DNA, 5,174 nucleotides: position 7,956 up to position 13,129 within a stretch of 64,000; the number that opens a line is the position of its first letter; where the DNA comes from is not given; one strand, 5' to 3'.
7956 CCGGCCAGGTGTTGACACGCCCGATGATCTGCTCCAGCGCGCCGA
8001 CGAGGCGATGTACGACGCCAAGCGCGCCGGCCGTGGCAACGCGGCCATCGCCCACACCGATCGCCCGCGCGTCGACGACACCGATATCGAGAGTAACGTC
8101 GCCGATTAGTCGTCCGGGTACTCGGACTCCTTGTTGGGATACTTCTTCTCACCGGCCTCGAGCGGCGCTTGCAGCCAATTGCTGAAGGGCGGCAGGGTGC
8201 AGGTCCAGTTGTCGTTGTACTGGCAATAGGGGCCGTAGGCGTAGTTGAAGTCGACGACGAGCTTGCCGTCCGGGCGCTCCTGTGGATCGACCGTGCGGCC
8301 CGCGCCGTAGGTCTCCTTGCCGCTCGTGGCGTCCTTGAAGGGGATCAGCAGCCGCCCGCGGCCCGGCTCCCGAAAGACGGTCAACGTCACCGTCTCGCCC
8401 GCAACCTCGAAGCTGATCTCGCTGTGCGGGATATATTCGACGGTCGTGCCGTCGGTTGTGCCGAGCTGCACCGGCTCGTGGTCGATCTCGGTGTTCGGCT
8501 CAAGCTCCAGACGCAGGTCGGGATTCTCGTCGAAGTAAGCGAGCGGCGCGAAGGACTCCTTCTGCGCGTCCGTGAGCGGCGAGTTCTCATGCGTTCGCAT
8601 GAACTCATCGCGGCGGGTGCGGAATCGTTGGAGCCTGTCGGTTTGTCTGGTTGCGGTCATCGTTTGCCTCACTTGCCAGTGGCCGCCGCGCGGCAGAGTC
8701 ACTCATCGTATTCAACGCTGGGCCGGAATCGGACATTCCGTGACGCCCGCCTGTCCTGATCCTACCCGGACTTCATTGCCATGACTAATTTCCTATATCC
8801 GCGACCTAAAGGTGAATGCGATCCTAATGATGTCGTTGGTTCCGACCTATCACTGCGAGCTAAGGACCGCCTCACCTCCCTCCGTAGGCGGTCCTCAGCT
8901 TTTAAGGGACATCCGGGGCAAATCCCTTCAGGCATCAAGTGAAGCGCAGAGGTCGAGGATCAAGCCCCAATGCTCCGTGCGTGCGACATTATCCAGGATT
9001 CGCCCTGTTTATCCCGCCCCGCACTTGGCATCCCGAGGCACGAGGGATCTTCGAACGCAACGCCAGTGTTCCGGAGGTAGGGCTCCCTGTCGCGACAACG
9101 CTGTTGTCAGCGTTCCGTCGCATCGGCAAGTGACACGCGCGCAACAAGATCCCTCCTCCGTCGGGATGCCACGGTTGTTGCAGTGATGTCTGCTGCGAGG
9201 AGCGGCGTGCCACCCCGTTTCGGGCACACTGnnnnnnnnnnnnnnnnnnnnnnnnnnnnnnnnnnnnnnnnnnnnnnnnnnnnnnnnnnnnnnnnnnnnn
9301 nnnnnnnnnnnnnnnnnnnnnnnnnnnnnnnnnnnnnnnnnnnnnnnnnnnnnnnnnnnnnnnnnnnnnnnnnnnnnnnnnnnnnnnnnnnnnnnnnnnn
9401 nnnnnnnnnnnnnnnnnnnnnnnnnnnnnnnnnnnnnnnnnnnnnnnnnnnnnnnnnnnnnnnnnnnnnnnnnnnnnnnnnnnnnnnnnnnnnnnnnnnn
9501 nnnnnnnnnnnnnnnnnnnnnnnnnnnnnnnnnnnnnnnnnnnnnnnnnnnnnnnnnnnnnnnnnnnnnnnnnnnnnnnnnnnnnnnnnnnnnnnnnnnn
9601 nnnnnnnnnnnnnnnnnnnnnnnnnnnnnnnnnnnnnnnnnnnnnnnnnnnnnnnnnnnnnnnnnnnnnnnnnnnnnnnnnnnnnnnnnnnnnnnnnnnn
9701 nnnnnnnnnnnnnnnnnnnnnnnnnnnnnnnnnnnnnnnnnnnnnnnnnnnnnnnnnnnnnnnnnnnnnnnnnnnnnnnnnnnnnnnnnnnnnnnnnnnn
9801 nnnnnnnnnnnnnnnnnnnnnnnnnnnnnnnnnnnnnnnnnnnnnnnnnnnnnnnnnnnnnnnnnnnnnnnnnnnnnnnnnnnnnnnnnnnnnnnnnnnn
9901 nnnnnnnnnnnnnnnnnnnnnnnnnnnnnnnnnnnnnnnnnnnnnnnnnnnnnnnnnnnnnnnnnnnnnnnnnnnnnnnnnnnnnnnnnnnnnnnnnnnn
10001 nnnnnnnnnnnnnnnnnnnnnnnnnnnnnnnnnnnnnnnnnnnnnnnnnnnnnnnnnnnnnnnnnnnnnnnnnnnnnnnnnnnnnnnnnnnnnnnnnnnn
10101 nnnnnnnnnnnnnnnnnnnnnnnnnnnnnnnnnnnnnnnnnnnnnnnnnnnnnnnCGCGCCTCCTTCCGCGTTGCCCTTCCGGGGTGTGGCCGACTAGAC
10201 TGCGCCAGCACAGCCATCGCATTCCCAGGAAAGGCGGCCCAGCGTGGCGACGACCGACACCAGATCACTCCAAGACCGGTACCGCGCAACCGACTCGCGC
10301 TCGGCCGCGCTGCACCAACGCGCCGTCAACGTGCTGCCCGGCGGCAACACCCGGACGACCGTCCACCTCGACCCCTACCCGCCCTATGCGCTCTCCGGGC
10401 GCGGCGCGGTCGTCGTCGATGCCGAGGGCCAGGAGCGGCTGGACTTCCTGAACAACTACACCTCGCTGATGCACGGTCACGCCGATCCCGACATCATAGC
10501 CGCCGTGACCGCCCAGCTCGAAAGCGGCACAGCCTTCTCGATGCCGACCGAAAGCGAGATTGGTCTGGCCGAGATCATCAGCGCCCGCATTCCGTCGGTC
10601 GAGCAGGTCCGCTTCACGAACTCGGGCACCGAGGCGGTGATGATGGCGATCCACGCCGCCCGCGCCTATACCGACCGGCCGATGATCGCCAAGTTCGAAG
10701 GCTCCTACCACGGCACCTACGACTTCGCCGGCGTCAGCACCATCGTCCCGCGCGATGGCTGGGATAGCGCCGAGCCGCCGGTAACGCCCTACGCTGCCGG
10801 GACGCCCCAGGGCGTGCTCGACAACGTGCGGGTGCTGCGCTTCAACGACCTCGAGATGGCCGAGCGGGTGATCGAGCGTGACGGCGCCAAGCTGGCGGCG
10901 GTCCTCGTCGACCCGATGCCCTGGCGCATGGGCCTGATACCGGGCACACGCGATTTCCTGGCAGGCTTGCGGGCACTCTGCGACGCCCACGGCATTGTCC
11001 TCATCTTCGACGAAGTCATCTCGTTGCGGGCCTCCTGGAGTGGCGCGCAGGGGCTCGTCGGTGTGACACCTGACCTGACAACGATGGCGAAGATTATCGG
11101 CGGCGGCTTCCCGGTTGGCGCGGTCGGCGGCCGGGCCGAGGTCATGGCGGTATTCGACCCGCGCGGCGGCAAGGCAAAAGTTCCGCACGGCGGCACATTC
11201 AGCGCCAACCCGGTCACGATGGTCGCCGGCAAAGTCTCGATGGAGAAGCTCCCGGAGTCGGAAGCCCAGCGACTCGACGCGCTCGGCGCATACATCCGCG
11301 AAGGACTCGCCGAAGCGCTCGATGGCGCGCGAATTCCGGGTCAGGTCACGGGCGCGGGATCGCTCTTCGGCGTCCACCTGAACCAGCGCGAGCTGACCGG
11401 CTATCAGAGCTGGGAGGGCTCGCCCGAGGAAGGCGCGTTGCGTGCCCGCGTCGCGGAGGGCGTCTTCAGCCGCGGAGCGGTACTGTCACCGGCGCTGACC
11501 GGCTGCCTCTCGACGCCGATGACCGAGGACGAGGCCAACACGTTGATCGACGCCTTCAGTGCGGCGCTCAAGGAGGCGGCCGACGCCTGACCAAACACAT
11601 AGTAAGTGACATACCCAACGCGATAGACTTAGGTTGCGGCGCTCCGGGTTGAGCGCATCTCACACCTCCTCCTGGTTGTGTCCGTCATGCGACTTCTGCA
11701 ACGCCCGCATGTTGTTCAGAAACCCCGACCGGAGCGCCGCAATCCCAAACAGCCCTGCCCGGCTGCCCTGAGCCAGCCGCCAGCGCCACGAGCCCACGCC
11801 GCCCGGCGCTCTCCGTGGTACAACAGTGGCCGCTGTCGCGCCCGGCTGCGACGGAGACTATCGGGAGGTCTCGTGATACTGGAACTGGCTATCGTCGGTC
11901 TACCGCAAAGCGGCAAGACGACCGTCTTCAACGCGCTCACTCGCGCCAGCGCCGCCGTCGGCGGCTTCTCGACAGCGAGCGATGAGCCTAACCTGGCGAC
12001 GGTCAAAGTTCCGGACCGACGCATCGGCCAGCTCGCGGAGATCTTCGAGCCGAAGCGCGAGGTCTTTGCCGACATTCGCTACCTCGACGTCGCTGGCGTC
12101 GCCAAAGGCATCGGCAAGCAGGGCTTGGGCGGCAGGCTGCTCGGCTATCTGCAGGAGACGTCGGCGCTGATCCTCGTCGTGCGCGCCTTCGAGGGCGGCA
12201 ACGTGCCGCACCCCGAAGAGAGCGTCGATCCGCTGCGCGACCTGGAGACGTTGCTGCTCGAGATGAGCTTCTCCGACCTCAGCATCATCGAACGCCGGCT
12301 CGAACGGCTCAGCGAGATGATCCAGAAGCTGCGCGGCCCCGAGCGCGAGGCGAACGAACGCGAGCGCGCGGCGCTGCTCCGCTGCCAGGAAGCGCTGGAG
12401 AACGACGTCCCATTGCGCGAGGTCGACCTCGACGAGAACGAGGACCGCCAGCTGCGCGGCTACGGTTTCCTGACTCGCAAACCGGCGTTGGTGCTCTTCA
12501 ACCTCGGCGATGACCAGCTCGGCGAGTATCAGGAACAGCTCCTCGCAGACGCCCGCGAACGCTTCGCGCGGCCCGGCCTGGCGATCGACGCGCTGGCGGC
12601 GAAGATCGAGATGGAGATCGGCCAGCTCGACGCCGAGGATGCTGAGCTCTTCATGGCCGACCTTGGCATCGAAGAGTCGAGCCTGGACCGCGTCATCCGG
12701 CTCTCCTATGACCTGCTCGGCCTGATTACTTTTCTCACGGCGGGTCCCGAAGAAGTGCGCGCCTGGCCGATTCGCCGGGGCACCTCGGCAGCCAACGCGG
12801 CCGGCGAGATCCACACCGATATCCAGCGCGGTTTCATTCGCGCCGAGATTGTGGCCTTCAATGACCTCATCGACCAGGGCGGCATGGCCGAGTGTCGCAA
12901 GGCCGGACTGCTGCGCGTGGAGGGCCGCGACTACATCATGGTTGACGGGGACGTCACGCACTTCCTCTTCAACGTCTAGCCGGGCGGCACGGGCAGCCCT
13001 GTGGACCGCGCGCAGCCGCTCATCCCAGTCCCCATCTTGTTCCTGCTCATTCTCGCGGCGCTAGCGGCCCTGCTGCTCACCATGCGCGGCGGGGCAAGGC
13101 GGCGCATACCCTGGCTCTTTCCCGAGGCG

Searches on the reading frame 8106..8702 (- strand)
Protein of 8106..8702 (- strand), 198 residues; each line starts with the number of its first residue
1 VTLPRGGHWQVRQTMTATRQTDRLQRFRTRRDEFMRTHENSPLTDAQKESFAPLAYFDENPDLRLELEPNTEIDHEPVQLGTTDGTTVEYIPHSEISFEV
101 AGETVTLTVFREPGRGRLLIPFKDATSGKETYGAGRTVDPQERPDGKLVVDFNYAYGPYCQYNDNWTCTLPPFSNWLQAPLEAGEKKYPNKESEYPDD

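Call 69: search_protein_families(library=pfam, proteins=[window:8106-8702:-], max_evalue=0.01)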
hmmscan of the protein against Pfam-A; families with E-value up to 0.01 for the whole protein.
window:8106-8702:- (198 aa): 1 family
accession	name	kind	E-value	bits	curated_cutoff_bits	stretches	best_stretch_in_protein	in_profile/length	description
PF07920.16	DUF1684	-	2.6e-37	128.6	25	1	50-186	2-139/139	Protein of unknown function (DUF1684)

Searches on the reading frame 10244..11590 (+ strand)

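Call 42: search_protein_families(library=pfam, proteins=[window:10244-11590:+], max_evalue=0.0001)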
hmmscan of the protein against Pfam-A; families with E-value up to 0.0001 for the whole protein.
window:10244-11590:+ (448 aa): 1 family
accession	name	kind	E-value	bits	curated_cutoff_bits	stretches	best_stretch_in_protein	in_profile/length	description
PF00202.27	Aminotran_3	-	4.9e-61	207.1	30.5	1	52-396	16-358/403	Aminotransferase class-III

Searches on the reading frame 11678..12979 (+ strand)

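Call 42: search_protein_families(library=pfam, proteins=[window:11678-12979:+], max_evalue=0.0001)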
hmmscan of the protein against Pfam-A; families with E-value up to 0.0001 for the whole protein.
window:11678-12979:+ (433 aa): 3 families
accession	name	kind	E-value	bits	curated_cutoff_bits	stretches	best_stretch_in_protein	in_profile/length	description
PF06071.19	YchF-GTPase_C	-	6.2e-34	116.4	27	1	349-432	1-84/84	Protein of unknown function (DUF933)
PF01926.29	MMR_HSR1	-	1.8e-08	34.9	21.9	1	70-185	2-91/113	50S ribosome-binding GTPase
PF02421.24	FeoB_N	-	3.2e-05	23.9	27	1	69-111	2-44/156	Ferrous iron transport protein B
